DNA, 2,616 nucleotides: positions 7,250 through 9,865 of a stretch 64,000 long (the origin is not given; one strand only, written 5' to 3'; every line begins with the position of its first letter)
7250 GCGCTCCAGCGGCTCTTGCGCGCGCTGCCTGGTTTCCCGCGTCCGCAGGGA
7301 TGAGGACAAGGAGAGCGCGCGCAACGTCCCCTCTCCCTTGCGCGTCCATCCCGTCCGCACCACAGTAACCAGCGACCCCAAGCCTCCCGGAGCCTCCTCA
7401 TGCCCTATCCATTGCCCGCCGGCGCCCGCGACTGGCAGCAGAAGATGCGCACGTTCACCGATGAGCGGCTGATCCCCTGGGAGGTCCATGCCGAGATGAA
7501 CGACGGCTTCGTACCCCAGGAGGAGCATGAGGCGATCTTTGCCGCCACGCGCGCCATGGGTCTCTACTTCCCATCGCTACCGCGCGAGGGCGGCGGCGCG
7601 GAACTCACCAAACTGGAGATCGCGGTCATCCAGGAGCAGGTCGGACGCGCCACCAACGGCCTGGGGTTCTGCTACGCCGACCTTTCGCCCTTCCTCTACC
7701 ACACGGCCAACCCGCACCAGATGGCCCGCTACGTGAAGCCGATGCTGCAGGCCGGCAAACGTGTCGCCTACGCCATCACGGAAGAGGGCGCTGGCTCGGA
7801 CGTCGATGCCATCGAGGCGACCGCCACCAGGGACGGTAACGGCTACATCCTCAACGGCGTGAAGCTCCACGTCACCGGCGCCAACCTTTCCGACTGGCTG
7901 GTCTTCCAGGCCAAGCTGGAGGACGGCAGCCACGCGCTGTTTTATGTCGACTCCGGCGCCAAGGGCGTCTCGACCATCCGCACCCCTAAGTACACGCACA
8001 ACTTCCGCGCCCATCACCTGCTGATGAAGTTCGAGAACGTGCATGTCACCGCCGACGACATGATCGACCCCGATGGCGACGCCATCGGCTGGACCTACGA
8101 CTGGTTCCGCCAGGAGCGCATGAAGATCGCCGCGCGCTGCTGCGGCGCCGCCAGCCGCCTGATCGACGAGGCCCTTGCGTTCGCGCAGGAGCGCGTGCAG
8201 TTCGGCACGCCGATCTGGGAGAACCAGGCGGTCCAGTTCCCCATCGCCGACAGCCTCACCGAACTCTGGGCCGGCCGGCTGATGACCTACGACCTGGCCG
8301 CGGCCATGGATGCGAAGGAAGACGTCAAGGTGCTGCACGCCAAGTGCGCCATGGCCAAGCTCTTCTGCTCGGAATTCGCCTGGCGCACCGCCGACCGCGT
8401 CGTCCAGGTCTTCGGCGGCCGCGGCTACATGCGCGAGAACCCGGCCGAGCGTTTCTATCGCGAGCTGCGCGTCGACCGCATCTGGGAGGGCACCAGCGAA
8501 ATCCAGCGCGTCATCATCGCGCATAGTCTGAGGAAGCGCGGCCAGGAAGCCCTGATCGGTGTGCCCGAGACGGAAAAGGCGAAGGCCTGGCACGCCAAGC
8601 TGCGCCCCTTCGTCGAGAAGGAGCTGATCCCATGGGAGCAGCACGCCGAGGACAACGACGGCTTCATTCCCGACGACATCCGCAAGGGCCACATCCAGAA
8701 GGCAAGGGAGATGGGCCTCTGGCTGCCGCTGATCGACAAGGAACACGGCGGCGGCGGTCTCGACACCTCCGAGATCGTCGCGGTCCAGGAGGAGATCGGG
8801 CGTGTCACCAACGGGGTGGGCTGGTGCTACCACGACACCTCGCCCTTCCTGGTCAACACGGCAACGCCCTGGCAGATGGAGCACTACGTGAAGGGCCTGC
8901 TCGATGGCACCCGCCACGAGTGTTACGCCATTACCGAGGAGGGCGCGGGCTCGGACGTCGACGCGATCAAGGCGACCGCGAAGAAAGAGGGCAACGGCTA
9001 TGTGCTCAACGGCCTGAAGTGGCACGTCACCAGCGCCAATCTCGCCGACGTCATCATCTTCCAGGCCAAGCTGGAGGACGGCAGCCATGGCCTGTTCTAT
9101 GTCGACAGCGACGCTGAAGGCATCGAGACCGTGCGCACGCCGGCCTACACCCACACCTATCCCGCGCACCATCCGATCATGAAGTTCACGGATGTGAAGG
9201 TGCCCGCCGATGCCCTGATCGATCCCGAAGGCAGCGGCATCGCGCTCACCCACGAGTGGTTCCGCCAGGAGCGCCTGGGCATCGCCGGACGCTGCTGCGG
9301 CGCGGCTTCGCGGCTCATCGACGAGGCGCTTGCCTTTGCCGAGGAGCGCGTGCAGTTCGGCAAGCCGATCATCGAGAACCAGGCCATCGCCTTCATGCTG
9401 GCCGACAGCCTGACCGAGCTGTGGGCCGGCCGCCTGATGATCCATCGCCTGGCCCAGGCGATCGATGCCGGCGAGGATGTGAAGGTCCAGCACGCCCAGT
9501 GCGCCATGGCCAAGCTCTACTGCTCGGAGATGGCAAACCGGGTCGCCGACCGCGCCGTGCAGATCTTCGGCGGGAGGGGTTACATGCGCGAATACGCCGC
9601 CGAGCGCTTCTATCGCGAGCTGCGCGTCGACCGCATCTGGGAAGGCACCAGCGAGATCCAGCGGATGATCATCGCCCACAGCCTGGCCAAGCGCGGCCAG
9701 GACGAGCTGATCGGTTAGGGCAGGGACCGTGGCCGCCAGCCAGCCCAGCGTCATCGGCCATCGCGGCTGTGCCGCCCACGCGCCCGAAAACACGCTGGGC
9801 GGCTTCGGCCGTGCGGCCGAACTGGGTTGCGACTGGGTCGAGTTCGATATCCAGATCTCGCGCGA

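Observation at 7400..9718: Intragenic tandem duplication: two full acyl-CoA dehydrogenase units in one polypeptide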

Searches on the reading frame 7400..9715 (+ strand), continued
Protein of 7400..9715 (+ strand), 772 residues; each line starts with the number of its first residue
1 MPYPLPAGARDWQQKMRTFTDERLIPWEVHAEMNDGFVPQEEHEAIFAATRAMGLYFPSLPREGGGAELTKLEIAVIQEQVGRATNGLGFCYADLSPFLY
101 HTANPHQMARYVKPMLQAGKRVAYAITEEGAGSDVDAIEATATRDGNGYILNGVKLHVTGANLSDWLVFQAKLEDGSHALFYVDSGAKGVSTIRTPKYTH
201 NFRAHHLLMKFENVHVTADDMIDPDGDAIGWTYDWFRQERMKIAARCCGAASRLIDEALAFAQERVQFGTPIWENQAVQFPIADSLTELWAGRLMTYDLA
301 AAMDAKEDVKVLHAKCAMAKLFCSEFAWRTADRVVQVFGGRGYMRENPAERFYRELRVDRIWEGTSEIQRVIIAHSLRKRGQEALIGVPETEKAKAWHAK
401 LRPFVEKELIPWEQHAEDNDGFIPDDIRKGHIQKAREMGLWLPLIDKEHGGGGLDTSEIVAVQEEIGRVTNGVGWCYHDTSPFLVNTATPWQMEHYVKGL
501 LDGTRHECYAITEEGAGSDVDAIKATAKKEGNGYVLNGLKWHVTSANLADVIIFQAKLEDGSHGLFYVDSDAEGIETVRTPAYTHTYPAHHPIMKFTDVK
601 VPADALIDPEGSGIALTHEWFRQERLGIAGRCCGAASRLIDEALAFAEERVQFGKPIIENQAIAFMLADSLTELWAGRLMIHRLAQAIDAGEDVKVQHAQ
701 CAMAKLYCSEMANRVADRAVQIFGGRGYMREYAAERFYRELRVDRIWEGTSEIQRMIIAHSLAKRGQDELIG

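Call 42: predict_structure(alignment_id=A1)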
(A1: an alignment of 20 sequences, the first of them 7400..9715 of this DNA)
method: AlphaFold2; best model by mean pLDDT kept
length: 772 residues; sequences in the alignment: 20
mean_pLDDT: 88.7   pTM: 0.91
mean pLDDT of the five models: 88.7, 88.4, 87.1, 87.0, 84.7
residues with pLDDT >= 90: 443; 70-90: 295; 50-70: 33; < 50: 1
segments of 3 or more residues with pLDDT < 50: none
pLDDT, mean of each block of 10 residues (from residue 1): 80 94 84 72 87 89 88 95 79 86 93 87 86 80 95 90 91 92 95 77 78 96 89 90 94 95 90 92 97 97 92 95 95 89 72 81 81 93 92 94 93 81 84 89 90 93 93 79 92 94 91 77 90 95 86 94 94 93 65 93 92 87 91 96 94 90 96 98 92 88 95 94 76 79 77 89 92 81
secondary structure, 60 per line:
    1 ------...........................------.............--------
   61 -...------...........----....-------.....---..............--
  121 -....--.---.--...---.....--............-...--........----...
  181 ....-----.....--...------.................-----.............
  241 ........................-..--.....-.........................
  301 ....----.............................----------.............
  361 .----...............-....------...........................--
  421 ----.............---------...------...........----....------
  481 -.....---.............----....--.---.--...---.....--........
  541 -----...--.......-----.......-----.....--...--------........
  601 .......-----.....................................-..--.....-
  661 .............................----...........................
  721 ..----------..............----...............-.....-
elements in order (helices of 4 or more, strands of 3 or more residues): H7-33 H40-52 H71-81 H86-89 H97-101 H105-118 E122-125 E141-145 E148-159 E166-173 E178-184 E190-194 E206-217 H228-264 H276-304 H309-337 H348-361 H366-380 H382-385 H392-418 H425-437 H456-466 H471-474 H482-486 H490-502 E507-510 E526-530 E533-540 E551-557 E563-569 E575-579 E593-602 H613-649 H661-689 H694-722 H733-746 H751-765 H767-771

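Call 46: fold_search(model_id=the predicted structure, library=pdb)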
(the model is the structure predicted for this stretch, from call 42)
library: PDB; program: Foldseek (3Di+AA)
matches with E <= 10: 604; with E <= 0.001: 359
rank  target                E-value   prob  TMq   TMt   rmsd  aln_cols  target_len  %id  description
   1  6fah_C                4.5e-21  1.00  0.44  0.87   3.0       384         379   33  Molecular basis of the flavin-based electron-bifurcating caffeyl-CoA reductase reaction (released 2018-01-24)
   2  6es9_A                5.3e-21  1.00  0.56  0.78   4.7       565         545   21  Methylsuccinyl-CoA dehydrogenase of Paracoccus denitrificans with bound flavin adenine dinucleotide (released 2018-01-03)
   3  3owa_A                6.3e-21  1.00  0.56  0.73   7.3       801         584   17  Crystal Structure of Acyl-CoA Dehydrogenase complexed with FAD from Bacillus anthracis (released 2010-10-13)
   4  3owa_D                2.1e-20  1.00  0.56  0.72   7.0       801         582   16  Crystal Structure of Acyl-CoA Dehydrogenase complexed with FAD from Bacillus anthracis (released 2010-10-13)
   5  8ciw_A                3.5e-20  1.00  0.57  0.78   4.6       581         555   21  Methylsuccinyl-CoA dehydrogenase from Pseudomonas migulae with bound FAD and (2S)-methylsuccinyl-CoA (released 2023-07-12)
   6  3owa_C                4.0e-20  1.00  0.56  0.72   7.1       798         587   17  Crystal Structure of Acyl-CoA Dehydrogenase complexed with FAD from Bacillus anthracis (released 2010-10-13)
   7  1egd_A                4.1e-20  1.00  0.44  0.83   3.4       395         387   30  STRUCTURE OF T255E, E376G MUTANT OF HUMAN MEDIUM CHAIN ACYL-COA DEHYDROGENASE (released 1997-06-16)
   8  2pg0_B                8.7e-20  1.00  0.43  0.84   3.4       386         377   32  Crystal structure of acyl-CoA dehydrogenase from Geobacillus kaustophilus (released 2007-05-08)
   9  2pg0_A                1.1e-19  1.00  0.43  0.83   3.4       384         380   32  Crystal structure of acyl-CoA dehydrogenase from Geobacillus kaustophilus (released 2007-05-08)
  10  2vig_H                1.1e-19  1.00  0.43  0.85   3.2       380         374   30  Crystal structure of human short-chain acyl CoA dehydrogenase (released 2007-12-25)
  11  8sgs_A                1.1e-19  1.00  0.44  0.85   3.2       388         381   30  human liver mitochondrial Short-chain specific acyl-CoA dehydrogenase (released 2024-02-21)
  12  8sgp_A                1.2e-19  1.00  0.44  0.84   3.2       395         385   30  human liver mitochondrial Medium-chain specific acyl-CoA dehydrogenase (released 2024-02-21)
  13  3mdd_A                1.4e-19  1.00  0.44  0.84   3.3       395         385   30  CRYSTAL STRUCTURES OF MEDIUM CHAIN ACYL-COA DEHYDROGENASE FROM PIG LIVER MITOCHONDRIA WITH AND WITHOUT SUBSTRATE (released 1994-09-30)
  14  2vig_A                1.5e-19  1.00  0.44  0.85   3.2       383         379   30  Crystal structure of human short-chain acyl CoA dehydrogenase (released 2007-12-25)
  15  2vig_E                1.6e-19  1.00  0.44  0.84   3.2       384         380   30  Crystal structure of human short-chain acyl CoA dehydrogenase (released 2007-12-25)
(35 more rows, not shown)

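Call 53: list_cluster_members(proteins=[window:7400-9715:+, P0003, P0011, P0014])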
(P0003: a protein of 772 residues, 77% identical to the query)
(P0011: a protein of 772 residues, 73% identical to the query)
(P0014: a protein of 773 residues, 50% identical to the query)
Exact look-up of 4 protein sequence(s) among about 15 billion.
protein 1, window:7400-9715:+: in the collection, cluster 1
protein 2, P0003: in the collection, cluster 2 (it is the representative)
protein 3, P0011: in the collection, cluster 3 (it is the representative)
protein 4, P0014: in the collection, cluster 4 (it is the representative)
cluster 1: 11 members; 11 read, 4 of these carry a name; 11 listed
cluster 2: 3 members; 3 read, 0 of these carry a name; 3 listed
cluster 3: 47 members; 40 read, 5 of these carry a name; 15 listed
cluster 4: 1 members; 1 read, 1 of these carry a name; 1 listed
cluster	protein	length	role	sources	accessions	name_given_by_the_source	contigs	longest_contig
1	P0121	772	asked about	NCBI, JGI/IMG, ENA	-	acyl-CoA dehydrogenase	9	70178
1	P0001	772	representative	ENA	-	-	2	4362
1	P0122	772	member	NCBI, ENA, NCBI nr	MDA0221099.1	MAG: acyl-CoA dehydrogenase family protein [Proteobacteria bacterium] | acyl-CoA dehydrogenase family protein [Pseudomonadota bacterium]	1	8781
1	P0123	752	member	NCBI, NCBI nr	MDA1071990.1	MAG: acyl-CoA dehydrogenase family protein, partial [Proteobacteria bacterium] | acyl-CoA dehydrogenase family protein [Pseudomonadota bacterium]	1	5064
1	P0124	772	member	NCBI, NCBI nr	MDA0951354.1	MAG: acyl-CoA dehydrogenase family protein [Proteobacteria bacterium] | acyl-CoA dehydrogenase family protein [Pseudomonadota bacterium]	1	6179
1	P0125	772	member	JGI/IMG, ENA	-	-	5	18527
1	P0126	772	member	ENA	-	-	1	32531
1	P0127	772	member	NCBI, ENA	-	-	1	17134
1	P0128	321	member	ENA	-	-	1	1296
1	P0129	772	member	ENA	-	-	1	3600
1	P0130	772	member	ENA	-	-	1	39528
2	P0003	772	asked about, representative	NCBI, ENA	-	-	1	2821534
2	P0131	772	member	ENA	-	-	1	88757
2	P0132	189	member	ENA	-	-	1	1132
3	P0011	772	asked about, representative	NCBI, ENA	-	-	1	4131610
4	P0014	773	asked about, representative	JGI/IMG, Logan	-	alkylation response protein AidB-like acyl-CoA dehydrogenase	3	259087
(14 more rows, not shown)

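Call 64: search_protein_representatives(protein=window:7400-9715:+)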
Query: 772 residues. Proteins with E-value up to 0.001 (for the whole library): 46848; up to 1e-10: 16349; up to 1e-30: 1816. The best 150 are listed.
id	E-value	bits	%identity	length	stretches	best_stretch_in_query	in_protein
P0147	2.4e-119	416.3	52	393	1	2-387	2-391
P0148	1.9e-105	370.3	64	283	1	493-767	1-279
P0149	4.1e-102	359.3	49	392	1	6-386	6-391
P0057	1.3e-94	334.4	38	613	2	240-763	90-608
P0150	5.1e-91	322.6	60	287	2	578-772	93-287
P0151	4.4e-89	316.2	61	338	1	446-692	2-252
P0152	2.8e-88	313.6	46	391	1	10-380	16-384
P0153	2.2e-84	300.6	47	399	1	397-770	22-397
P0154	2.4e-82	293.9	42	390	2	488-767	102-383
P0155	1.6e-81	291.2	35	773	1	53-765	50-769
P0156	2.8e-80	287.1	32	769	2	399-764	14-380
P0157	3.7e-80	286.7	32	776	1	41-762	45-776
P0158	1.0e-77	278.6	31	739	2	312-764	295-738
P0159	1.7e-76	274.5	35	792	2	389-766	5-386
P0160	7.3e-76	272.5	63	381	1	535-742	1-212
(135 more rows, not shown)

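Call 68: search_protein_families(library=pfam, proteins=[P0076, P0113], max_evalue=0.001)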
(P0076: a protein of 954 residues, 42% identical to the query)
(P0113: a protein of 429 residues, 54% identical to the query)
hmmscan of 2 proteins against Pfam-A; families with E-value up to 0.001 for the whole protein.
P0076 (954 aa): 7 families
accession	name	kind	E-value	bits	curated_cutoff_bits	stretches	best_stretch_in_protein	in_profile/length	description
PF13549.11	ATP-grasp_5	-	1.4e-44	152.5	27.6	1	355-547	9-209/221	ATP-grasp domain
PF00441.29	Acyl-CoA_dh_1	-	7e-44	150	22.4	1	792-942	1-148/150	Acyl-CoA dehydrogenase, C-terminal domain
PF13607.11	Succ_CoA_lig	-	4.4e-37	127.4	27.4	1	29-165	1-138/138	Succinyl-CoA ligase like flavodoxin domain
PF08028.16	Acyl-CoA_dh_2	-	9.1e-22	78.2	22.7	1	809-932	3-133/134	Acyl-CoA dehydrogenase, C-terminal domain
PF02770.24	Acyl-CoA_dh_M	-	5.3e-15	55.8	33.3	1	687-778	1-95/97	Acyl-CoA dehydrogenase, middle domain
PF02771.21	Acyl-CoA_dh_N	-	2.8e-12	47.4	22.9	1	573-682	2-112/113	Acyl-CoA dehydrogenase, N-terminal domain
PF22924.1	ACOX_C_alpha1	-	2.8e-11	43.9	27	1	803-932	5-157/169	Acyl-CoA oxidase, C-alpha1 domain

P0113 (429 aa): 6 families
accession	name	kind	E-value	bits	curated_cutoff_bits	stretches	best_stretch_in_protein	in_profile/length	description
PF00441.29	Acyl-CoA_dh_1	-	1.4e-42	145.8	22.4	1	110-255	7-149/150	Acyl-CoA dehydrogenase, C-terminal domain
PF13380.12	CoA_binding_2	-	1.5e-18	67.8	22.8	1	274-363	1-88/116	CoA binding domain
PF02770.24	Acyl-CoA_dh_M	-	2.8e-17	63.1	33.3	1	1-73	4-78/97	Acyl-CoA dehydrogenase, middle domain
PF08028.16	Acyl-CoA_dh_2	-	4.9e-13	50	22.7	1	119-244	1-133/134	Acyl-CoA dehydrogenase, C-terminal domain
PF02629.25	CoA_binding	-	8.2e-07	30.1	22.3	1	275-360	5-93/97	CoA binding domain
PF22924.1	ACOX_C_alpha1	-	6.4e-06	26.5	27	1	150-255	48-168/169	Acyl-CoA oxidase, C-alpha1 domain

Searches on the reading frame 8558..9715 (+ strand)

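Call 5: search_protein_families(library=ncbifam, proteins=[window:8558-9715:+], max_evalue=0.01)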
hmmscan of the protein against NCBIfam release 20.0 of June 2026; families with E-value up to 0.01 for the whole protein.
window:8558-9715:+ (386 aa): 22 families
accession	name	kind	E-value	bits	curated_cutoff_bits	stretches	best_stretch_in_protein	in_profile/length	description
NF042972.1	AcrlCoAredClosAcrC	equivalog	2.4e-60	204.2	640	1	9-376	10-376/378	acryloyl-CoA reductase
NF058590.1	AcCoDHFadEBacil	equivalog_domain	3e-57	194.5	600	1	6-380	23-414/586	acyl-CoA dehydrogenase FadE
NF045652.1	ProlPCPDhRedW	equivalog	3.5e-51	174.2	650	1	12-376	8-373/376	L-prolyl-[peptidyl-carrier protein] dehydrogenase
NF043006.1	CyhCrbnylCoADH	equivalog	1.1e-50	172.7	650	1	53-378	48-377/380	cyclohexane-1-carbonyl-CoA dehydrogenase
NF053553.1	prodigi_MBC_PigA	equivalog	8.3e-50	170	500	1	42-376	38-379/381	prodigiosin MBC biosynthesis dehydrogenase PigA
NF042439.1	SulpropCoADesulf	equivalog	5.4e-49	166.9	600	1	46-376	33-370/379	3-sulfinopropanoyl-CoA desulfinase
NF045552.1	GlutCoADH_Des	equivalog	1.8e-45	155.8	470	1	12-374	13-377/387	glutaryl-CoA dehydrogenase Acd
NF002885.1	PRK03354.1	equivalog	5.4e-44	150.7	540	1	43-375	40-372/378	crotonobetainyl-CoA dehydrogenase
NF008997.0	PRK12341.1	equivalog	4.3e-41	141.2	537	1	50-378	47-378/382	acyl-CoA dehydrogenase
TIGR03207.1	cyc_hxne_CoA_dh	equivalog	5.2e-33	114.3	575.35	1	40-374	32-369/372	cyclohexanecarboxyl-CoA dehydrogenase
NF052270.1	Staph_DH_FadE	equivalog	3.3e-27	95.2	600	1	104-377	123-394/400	acyl-CoA dehydrogenase FadE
NF037942.1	ac_ACP_DH_MbtN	equivalog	2.3e-25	89.1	700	1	69-376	55-365/376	mycobactin biosynthesis acyl-ACP dehydrogenase MbtN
TIGR03203.1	pimD_small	equivalog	2.6e-21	76.2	652.7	1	51-356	48-356/378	pimeloyl-CoA dehydrogenase small subunit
NF049984.1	Rv1679_FadE16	equivalog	4.5e-19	68.9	600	1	44-365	28-354/371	Rv1679 family acyl-CoA dehydrogenase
TIGR04022.1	sulfur_SfnB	equivalog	5.3e-15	55.2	430.9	1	45-358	38-362/391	SfnB family sulfur acquisition oxidoreductase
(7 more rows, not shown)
